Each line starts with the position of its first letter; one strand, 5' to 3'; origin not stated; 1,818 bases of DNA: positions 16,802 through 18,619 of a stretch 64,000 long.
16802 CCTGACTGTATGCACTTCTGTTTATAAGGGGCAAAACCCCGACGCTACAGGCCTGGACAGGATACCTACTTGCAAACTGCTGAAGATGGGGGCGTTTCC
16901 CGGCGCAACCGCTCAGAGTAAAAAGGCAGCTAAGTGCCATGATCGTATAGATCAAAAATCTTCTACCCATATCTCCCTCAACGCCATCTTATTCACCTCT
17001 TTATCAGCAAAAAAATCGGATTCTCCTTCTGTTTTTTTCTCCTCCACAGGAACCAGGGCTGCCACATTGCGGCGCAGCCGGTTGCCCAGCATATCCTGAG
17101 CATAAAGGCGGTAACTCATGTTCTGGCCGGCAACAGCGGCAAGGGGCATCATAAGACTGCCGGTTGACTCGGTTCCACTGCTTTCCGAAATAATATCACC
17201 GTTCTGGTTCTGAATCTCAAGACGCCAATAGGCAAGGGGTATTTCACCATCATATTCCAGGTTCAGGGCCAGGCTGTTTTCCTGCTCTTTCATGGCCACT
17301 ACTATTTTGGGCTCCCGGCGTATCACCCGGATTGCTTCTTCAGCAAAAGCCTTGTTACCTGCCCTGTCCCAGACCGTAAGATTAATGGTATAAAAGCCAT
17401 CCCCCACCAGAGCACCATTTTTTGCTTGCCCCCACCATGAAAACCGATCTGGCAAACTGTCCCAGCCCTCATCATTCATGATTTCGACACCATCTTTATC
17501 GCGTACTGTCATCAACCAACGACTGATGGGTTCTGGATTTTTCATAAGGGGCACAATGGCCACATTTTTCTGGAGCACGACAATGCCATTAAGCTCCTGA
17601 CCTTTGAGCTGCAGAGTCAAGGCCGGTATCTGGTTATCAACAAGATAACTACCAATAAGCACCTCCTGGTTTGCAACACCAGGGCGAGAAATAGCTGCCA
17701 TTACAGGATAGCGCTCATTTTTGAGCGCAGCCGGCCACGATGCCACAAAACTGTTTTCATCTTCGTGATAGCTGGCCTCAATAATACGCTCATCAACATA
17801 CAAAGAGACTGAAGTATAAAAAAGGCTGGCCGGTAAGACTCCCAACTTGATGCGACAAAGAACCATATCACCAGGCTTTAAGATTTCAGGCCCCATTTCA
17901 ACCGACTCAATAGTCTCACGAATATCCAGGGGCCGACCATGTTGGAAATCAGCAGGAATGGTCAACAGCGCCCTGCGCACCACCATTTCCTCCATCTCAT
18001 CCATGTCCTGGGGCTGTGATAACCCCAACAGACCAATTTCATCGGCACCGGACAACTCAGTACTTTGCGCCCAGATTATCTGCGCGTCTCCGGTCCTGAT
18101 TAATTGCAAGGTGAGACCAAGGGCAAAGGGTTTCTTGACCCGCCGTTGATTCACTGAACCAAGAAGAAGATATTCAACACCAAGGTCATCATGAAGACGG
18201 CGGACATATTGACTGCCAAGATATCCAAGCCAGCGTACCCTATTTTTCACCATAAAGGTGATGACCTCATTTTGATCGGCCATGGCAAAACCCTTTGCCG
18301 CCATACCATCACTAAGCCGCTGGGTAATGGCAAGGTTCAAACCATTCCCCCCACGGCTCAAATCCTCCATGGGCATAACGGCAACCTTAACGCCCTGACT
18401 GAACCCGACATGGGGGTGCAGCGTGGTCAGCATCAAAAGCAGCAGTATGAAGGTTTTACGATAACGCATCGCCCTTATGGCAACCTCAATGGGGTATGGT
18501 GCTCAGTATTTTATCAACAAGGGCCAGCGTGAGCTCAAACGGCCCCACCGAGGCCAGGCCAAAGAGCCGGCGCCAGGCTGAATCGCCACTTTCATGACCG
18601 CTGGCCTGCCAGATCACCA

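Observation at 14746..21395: PPIase + triplicated LpoB/CsgG-like lipoprotein domains + OM beta-barrel embedded between cytochrome genes: candidate secretion/assembly module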

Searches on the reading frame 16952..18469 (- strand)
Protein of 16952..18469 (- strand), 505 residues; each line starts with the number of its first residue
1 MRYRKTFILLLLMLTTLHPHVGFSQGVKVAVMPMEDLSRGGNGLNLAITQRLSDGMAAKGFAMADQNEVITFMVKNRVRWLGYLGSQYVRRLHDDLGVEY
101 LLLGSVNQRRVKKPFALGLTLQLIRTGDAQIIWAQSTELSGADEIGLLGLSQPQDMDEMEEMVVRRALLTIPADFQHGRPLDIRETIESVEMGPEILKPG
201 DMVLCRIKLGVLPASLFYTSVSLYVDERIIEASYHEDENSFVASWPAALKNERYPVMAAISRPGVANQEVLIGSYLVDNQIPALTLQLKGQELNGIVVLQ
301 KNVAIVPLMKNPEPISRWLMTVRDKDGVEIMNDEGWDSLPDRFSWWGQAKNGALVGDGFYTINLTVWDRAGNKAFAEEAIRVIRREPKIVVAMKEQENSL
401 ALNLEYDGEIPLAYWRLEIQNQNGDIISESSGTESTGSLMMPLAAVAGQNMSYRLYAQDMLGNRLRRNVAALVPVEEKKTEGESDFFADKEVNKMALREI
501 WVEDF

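Call 3: search_protein_families(library=pfam, proteins=[window:16952-18469:-], max_evalue=1)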
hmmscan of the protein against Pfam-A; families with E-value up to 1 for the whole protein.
window:16952-18469:- (505 aa): 1 family
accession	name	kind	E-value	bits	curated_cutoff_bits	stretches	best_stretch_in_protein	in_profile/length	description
PF13860.13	FlgD_ig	-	0.002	18.5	27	1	312-367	19-76/79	FlgD Ig-like domain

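Call 4: search_protein_families(library=ncbifam, proteins=[window:16952-18469:-], max_evalue=1)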
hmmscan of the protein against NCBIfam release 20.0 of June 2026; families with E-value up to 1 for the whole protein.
window:16952-18469:- (505 aa): 3 families
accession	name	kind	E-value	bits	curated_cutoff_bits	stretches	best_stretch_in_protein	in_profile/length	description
NF053608.1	Lsa66_OmpA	equivalog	0.003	16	700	1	338-394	94-151/581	fibronectin-binding adhesin Lsa66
NF009453.0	PRK12813.1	equivalog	0.02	14.4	264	1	317-385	125-190/223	flagellar basal body rod modification protein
NF009452.0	PRK12812.1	equivalog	0.026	13.7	258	1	342-376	182-216/289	flagellar basal body rod modification protein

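Call 11: find_encoding_contigs(protein=window:16952-18469:-, flank=10000)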
Protein window:16952-18469:- (505 aa): 3 contigs read that carry it; 2 places shown.
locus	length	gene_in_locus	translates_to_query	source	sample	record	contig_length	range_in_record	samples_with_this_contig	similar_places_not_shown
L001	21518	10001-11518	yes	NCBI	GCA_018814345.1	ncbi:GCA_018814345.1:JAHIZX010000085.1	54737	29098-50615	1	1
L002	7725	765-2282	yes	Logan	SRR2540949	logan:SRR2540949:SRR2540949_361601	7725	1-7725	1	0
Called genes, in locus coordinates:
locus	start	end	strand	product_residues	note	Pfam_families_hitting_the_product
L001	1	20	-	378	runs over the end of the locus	PF02085:Cytochrom_CIII (faint), PF14522:Cytochrome_C7 (weak), PF09699:Paired_CXXCH_1, PF14537:Cytochrom_c3_2 (weak), PF09699:Paired_CXXCH_1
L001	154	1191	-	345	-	PF00578:AhpC-TSA, PF08534:Redoxin, PF13432:TPR_16 (faint), PF00515:TPR_1 (faint), PF07719:TPR_2 (faint), PF13181:TPR_8 (faint), PF13414:TPR_11 (weak), PF14559:TPR_19 (weak), +1 more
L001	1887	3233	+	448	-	PF00072:Response_reg, PF00158:Sigma54_activat, PF14532:Sigma54_activ_2, PF25601:AAA_lid_14, PF02954:HTH_8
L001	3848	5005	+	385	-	PF22113:Mtrc-MtrF_II-IV_dom (faint), PF14522:Cytochrome_C7 (faint), PF09699:Paired_CXXCH_1 (weak)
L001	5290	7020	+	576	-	PF14522:Cytochrome_C7 (faint), PF14537:Cytochrom_c3_2 (faint), PF09699:Paired_CXXCH_1, PF22113:Mtrc-MtrF_II-IV_dom, PF09699:Paired_CXXCH_1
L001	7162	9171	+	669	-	-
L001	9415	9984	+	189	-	-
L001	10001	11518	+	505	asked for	-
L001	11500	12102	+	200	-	-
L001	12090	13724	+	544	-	PF13145:Rotamase_2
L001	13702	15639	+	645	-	-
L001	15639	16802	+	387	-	PF02085:Cytochrom_CIII (faint), PF14522:Cytochrome_C7 (faint), PF14537:Cytochrom_c3_2 (faint), PF22113:Mtrc-MtrF_II-IV_dom (faint), PF09699:Paired_CXXCH_1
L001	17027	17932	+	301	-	PF01436:NHL (faint)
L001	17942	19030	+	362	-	PF22113:Mtrc-MtrF_II-IV_dom (faint), PF09699:Paired_CXXCH_1 (weak)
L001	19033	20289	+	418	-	PF14537:Cytochrom_c3_2 (faint), PF14522:Cytochrome_C7 (faint), PF09699:Paired_CXXCH_1 (faint), PF22113:Mtrc-MtrF_II-IV_dom (weak)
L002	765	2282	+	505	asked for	-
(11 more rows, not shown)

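Call 27: find_homologous_proteins(query=window:16952-18469:-)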
Query window:16952-18469:- (505 aa): 25 proteins with E <= 0.001 among 8000 candidates.
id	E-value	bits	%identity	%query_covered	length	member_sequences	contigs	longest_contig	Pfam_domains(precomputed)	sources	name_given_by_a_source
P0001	0.0e+0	1129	100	100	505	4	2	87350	-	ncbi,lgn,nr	ncbi:MAG: hypothetical protein KKD73_13680 [Proteobacteria bacterium]|nr:hypothetical protein [Pseud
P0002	6.6e-260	881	79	100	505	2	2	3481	-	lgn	-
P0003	8.8e-250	848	75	100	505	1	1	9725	-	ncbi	-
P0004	3.8e-235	799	71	100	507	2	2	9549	-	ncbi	-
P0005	2.1e-230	784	69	100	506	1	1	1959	-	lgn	-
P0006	9.9e-215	732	66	96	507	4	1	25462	-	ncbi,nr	ncbi:MAG: hypothetical protein RI601_07850 [Desulfurivibrionaceae bacterium]|nr:hypothetical protein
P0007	1.0e-206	706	64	100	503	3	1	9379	-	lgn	-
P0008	7.5e-203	693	63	98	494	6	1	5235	-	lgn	-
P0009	7.8e-181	620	57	96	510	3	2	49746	-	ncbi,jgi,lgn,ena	-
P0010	9.9e-180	617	57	96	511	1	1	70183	PF13860.13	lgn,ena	-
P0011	3.3e-170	585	52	99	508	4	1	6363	-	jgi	jgi:TolB-like protein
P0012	3.6e-167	575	51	99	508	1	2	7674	-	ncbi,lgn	-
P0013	6.3e-160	551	50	100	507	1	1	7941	PF13860.13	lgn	-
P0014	2.0e-146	507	46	100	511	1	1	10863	PF13860.13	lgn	-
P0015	3.6e-146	506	46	100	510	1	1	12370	PF13860.13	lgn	-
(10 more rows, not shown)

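Call 44: predict_structure(alignment_id=A2)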
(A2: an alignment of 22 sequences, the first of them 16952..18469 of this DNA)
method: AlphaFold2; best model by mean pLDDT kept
length: 505 residues; sequences in the alignment: 22
mean_pLDDT: 76.9   pTM: 0.50
mean pLDDT of the five models: 76.9, 76.3, 76.2, 76.1, 75.6
residues with pLDDT >= 90: 120; 70-90: 260; 50-70: 68; < 50: 57
segments of 3 or more residues with pLDDT < 50: 17-25, 144-151, 177-184, 474-505
pLDDT, mean of each block of 10 residues (from residue 1): 59 49 61 82 81 88 88 78 69 85 80 70 78 75 47 68 83 57 58 90 90 79 88 90 94 85 72 85 92 84 91 90 93 92 92 91 94 94 86 77 81 87 83 71 72 86 84 46 29 29 27
secondary structure, 60 per line:
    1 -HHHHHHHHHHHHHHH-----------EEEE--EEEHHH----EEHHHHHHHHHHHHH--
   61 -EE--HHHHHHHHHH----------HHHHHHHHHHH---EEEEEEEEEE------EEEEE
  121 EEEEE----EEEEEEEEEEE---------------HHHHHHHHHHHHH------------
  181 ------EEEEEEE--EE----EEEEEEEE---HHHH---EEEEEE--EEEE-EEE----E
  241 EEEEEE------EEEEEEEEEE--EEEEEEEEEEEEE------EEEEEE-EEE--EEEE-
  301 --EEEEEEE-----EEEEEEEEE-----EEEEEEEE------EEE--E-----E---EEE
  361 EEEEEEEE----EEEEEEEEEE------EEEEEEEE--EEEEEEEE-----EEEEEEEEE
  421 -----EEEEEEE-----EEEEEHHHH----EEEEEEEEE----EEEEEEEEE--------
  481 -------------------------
elements in order: H2-16 E28-31 E34-36 H46-58 H66-75 H86-96 E100-109 E116-125 E130-140 H156-168 E187-193 E202-209 H213-216 E220-225 E228-231 E233-235 E240-246 E253-262 E265-277 E284-289 E291-293 E296-299 E303-309 E315-323 E329-336 E343-345 E358-368 E373-382 E389-396 E399-406 E412-420 E426-432 E438-442 H443-446 E451-459 E464-472

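Call 46: search_protein_representatives(alignment_id=A2)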
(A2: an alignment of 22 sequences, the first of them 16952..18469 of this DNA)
Query: 22 sequences, 506 profile positions. Proteins with E-value up to 0.001 (for the whole library): 4894; up to 1e-10: 1952; up to 1e-30: 438. The best 150 are listed.
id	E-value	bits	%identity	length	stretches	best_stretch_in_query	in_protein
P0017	1.3e-219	746.3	-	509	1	1-506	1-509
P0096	6.5e-188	641.8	-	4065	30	318-436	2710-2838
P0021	5.8e-178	609.0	-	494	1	4-506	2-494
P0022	6.3e-164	562.7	-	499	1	14-506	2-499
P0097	4.0e-163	560.0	-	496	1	11-506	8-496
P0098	6.5e-159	546.1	-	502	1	9-484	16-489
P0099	1.8e-149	515.0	-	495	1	10-506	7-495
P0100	1.2e-142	492.4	-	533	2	240-506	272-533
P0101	9.2e-142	489.5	-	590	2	11-444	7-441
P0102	2.5e-139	481.5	-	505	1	9-506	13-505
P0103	3.6e-138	477.7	-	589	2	234-506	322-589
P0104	7.5e-138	476.6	-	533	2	235-506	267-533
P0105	2.1e-135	468.6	-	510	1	4-506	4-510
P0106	3.4e-134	464.6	-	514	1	8-505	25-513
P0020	2.2e-133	461.9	-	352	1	155-506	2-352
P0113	1.4e-125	436.1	-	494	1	7-501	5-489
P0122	2.5e-120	418.9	-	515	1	10-506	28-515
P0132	2.1e-109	382.8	-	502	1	6-482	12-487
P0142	1.1e-100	354.1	-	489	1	8-487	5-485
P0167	6.5e-80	285.5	-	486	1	15-478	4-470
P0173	5.4e-78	279.2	-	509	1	15-478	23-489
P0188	2.0e-71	257.6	-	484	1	21-485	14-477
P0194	8.4e-70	252.2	-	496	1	9-467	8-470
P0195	4.1e-69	249.9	-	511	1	9-485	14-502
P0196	5.8e-69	249.4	-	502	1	4-478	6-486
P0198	3.3e-68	246.9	-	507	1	8-479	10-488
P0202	2.1e-67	244.3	-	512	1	8-466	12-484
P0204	3.3e-67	243.6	-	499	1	5-476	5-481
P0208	1.2e-66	241.8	-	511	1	9-474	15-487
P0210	3.5e-66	240.2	-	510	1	23-478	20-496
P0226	4.3e-63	230.0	-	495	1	7-465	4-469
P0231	4.1e-61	223.5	-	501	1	15-481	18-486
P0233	9.9e-61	222.2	-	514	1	15-484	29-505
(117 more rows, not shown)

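Call 50: fold_search(model_id=the predicted structure, library=pdb)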
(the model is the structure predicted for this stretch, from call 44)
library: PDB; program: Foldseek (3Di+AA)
matches with E <= 10: 1993; with E <= 0.001: 314
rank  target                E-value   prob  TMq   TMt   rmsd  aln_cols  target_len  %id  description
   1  8eok_G                4.9e-11  1.00  0.18  0.15  20.1       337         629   12  Structure of the C3bB proconvertase in complex with lufaxin and factor Xa (released 2023-08-30)
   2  9u5z_E                1.5e-10  1.00  0.18  0.08  21.1       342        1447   11  C3 convertases zymogen C4b2 in activation state (released 2026-01-14)
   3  8bxr                  2.0e-10  1.00  0.24  0.37  13.9       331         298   11  Titin FnIII-domain I109-I111 (I/A4-A/A6) from the MIR region (released 2023-02-15)
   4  6tav_D                8.2e-10  1.00  0.19  0.09  20.6       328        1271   14  Crystal structure of endopeptidase-induced alpha2-macroglobulin (released 2021-05-12)
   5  2wii_A                9.1e-10  1.00  0.17  0.14  20.2       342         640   12  Complement C3b in complex with factor H domains 1-4 (released 2009-06-09)
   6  6xi3                  9.7e-10  1.00  0.21  0.26  16.8       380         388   13  Crystal structure of tetra-tandem repeat in extending region of large adhesion protein (released 2020-10-14)
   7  2jll                  1.3e-09  1.00  0.24  0.29  15.6       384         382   10  Crystal structure of NCAM2 IgIV-FN3II (released 2009-11-17)
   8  6xay_C                1.3e-09  1.00  0.20  0.32  13.1       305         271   11  Structure of a fragment of human fibronectin containing the 10th, 11th and 12th type III domains (released 2021-06-09)
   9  6xay_B                1.6e-09  1.00  0.20  0.32  13.1       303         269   10  Structure of a fragment of human fibronectin containing the 10th, 11th and 12th type III domains (released 2021-06-09)
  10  8uin_G                1.7e-09  1.00  0.18  0.15  20.7       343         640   11  Structure of the C3bBb-albicin complex (released 2024-05-08)
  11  5n47_F                1.9e-09  1.00  0.18  0.29  14.5       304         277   10  Structure of Anticalin N7E in complex with the three-domain fragment Fn7B8 of human oncofetal fibronectin (released 2018-02-14)
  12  8uin_A                1.9e-09  1.00  0.18  0.14  20.8       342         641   12  Structure of the C3bBb-albicin complex (released 2024-05-08)
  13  4gh7_B                2.1e-09  1.00  0.19  0.31  13.8       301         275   10  Crystal structure of Anticalin N7A in complex with oncofetal fibronectin fragment Fn7B8 (released 2012-12-26)
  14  7ad7_B                2.1e-09  1.00  0.17  0.15  20.1       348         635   10  Crystal structure of human complement C5 in complex with the K8 bovine knob domain peptide. (released 2021-03-10)
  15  3nms_A                2.3e-09  1.00  0.17  0.14  20.6       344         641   13  Staphylococcal Complement Inhibitor (SCIN) in complex with Human Complement C3c (released 2010-08-04)
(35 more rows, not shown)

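Call 54: list_cluster_members(proteins=[P0099, P0106, P0113, P0122, P0132, P0142, P0167, P0188, P0194, P0202])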
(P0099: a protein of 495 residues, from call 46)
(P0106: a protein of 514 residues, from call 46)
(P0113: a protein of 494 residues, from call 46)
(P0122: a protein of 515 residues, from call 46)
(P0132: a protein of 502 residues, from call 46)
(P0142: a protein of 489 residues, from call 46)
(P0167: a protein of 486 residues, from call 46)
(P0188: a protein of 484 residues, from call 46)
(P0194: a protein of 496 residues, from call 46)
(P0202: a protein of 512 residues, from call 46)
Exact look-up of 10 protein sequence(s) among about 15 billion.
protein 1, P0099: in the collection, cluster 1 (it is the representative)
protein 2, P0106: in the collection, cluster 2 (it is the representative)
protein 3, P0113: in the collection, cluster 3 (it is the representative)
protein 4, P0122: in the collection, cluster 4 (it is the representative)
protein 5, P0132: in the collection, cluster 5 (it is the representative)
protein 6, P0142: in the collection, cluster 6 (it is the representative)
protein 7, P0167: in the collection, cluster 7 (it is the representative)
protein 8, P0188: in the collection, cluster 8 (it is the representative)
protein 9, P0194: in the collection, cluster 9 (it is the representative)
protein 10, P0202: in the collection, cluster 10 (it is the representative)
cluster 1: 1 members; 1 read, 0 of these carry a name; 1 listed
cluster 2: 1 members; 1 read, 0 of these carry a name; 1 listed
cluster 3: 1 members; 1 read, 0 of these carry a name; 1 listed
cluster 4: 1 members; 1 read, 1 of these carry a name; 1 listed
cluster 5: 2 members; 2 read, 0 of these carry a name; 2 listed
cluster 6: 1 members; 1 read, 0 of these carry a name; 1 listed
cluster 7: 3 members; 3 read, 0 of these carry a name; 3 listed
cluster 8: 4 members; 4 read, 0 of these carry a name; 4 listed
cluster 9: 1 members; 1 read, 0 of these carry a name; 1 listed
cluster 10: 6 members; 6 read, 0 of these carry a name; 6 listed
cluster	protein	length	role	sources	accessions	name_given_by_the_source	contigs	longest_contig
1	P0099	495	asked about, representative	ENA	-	-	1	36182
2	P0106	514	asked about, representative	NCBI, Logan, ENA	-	-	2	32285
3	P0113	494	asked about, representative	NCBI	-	-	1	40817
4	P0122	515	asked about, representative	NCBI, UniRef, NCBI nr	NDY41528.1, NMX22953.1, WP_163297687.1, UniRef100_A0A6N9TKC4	hypothetical protein G3N55_01495 [Dissulfurirhabdus thermomarina] | FlgD/Vpr Ig-like domain-containing protein n=1 Tax=Dissulfurirhabdus thermomarina ... | FlgD immunoglobulin-like domain containing protein [Dissulfurirhabdus thermomarina]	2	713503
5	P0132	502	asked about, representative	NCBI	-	-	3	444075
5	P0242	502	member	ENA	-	-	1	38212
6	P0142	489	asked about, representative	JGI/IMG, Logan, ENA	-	-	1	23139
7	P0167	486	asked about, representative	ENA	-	-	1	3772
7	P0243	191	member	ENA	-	-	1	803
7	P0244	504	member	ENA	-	-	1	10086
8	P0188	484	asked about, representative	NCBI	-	-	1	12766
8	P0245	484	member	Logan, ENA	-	-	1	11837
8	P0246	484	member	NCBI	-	-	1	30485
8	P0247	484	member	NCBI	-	-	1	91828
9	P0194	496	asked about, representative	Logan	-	-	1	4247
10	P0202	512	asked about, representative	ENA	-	-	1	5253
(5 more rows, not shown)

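Call 64: list_cluster_members(proteins=[P0196, P0204, P0233, P0195, P0210, P0231, P0226, P0173, P0198, P0208])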
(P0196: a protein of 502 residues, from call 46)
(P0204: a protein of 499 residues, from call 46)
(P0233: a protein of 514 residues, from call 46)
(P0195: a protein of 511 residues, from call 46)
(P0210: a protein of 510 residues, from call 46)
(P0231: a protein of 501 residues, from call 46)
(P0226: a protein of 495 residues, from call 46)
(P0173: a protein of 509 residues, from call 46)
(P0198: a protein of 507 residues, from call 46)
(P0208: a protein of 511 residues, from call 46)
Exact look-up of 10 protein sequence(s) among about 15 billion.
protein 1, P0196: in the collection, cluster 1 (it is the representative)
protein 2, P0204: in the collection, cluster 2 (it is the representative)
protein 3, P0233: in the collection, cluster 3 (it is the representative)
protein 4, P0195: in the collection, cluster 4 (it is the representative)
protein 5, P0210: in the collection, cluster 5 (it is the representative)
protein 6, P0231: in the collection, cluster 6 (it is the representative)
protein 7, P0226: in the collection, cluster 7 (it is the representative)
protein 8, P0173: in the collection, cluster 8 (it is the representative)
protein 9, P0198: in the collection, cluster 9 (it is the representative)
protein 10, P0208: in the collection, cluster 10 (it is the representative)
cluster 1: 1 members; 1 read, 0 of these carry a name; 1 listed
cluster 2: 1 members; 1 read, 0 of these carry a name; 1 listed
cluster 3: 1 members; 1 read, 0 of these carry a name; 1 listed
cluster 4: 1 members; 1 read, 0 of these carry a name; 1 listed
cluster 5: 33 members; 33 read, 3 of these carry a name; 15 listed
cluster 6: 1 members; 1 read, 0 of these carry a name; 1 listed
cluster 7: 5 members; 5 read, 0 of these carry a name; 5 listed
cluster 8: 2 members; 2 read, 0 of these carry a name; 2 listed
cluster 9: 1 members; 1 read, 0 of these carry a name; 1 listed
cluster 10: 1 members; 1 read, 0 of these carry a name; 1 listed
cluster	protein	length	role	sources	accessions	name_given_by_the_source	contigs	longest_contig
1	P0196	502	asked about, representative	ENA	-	-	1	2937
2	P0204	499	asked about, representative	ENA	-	-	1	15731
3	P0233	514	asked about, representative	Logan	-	-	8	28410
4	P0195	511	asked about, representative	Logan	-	-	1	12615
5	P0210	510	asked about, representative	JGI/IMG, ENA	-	-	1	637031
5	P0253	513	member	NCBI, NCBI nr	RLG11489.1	hypothetical protein DRN69_07685 [Candidatus Pacearchaeota archaeon] | MAG: hypothetical protein DRN69_07685 [Candidatus Pacearchaeota archaeon]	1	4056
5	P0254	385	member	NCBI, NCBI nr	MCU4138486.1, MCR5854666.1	MAG: hypothetical protein MW689_000275 [Thermodesulfobacteria bacterium] | hypothetical protein [Thermodesulfobacteriota bacterium]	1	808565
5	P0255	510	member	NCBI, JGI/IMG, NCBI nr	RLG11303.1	hypothetical protein DRN73_05715 [Candidatus Pacearchaeota archaeon] | MAG: hypothetical protein DRN73_05715 [Candidatus Pacearchaeota archaeon]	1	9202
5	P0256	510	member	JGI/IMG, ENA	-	-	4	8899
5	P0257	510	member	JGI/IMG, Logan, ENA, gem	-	-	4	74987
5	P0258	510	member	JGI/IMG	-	-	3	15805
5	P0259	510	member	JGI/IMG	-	-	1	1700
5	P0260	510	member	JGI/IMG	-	-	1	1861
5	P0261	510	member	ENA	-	-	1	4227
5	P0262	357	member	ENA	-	-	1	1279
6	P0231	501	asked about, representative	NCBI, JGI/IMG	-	-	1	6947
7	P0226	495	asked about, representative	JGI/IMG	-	-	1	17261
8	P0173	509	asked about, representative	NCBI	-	-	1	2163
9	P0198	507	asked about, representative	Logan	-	-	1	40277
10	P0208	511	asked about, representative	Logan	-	-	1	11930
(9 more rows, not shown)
